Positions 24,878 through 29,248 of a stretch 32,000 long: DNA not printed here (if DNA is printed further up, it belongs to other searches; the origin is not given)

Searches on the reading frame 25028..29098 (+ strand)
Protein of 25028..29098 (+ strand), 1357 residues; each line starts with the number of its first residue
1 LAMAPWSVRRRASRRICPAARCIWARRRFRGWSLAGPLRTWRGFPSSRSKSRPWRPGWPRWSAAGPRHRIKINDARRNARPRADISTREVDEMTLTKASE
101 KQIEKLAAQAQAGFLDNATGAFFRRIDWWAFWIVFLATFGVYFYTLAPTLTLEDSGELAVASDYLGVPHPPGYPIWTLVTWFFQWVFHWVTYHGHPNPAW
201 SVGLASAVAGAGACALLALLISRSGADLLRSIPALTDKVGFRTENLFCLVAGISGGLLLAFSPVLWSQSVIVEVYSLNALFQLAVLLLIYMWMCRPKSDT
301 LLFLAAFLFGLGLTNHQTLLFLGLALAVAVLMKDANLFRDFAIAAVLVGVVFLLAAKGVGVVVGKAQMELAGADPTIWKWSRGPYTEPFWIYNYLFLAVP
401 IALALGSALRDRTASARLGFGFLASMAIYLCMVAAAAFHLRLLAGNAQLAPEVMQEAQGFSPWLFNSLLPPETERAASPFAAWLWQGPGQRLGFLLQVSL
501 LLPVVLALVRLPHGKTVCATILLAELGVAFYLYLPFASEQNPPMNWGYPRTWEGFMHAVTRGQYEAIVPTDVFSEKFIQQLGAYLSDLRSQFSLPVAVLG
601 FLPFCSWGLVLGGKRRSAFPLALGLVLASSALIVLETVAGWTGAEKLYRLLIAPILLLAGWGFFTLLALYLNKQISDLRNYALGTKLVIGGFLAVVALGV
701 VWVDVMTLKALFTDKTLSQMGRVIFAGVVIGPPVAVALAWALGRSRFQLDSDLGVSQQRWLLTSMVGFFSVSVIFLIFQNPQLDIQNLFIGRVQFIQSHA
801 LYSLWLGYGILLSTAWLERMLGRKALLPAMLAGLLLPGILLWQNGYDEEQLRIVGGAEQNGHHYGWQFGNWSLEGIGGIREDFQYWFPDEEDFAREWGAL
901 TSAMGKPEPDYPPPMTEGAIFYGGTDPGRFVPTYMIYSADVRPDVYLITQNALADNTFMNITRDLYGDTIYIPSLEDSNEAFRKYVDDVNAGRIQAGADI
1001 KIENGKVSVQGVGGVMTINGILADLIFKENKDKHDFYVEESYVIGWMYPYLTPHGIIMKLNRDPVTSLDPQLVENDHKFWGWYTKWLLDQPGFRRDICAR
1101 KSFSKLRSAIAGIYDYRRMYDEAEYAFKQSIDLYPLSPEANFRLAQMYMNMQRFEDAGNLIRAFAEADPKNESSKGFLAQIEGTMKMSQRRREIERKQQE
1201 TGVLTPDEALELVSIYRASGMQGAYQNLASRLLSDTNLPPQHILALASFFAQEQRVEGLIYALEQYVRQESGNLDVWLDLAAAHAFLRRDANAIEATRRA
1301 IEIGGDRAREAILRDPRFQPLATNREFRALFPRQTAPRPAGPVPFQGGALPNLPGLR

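Call 14: search_protein_families(library=pfam, proteins=[window:25028-29098:+], max_evalue=0.001)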
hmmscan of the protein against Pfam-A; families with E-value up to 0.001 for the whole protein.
window:25028-29098:+ (1357 aa): 8 families
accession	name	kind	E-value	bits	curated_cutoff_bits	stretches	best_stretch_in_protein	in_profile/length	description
PF11028.14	TMEM260-like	-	1.1e-30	107.2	24.2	1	154-335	1-175/179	Protein O-mannosyl-transferase TMEM260-like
PF14559.12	TPR_19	-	2.6e-09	37.7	25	1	1119-1181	6-68/68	Tetratricopeptide repeat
PF07719.23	TPR_2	-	2.7e-07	30.6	27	0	1138-1171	1-34/34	Tetratricopeptide repeat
PF00515.34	TPR_1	-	1.7e-05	24.8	27.8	0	1111-1135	8-32/34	Tetratricopeptide repeat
PF13428.12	TPR_14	-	2.4e-05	25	23.5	0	1109-1147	6-44/44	Tetratricopeptide repeat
PF23914.1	TPR_CcmH_CycH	-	0.00016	22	42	0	1252-1305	28-81/158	Cytochrome c-type biogenesis protein H TPR domain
PF13181.12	TPR_8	-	0.0003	21.2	25.7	0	1139-1171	2-34/34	Tetratricopeptide repeat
PF13432.12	TPR_16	-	0.00078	20.3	32.7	1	1117-1171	10-64/65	Tetratricopeptide repeat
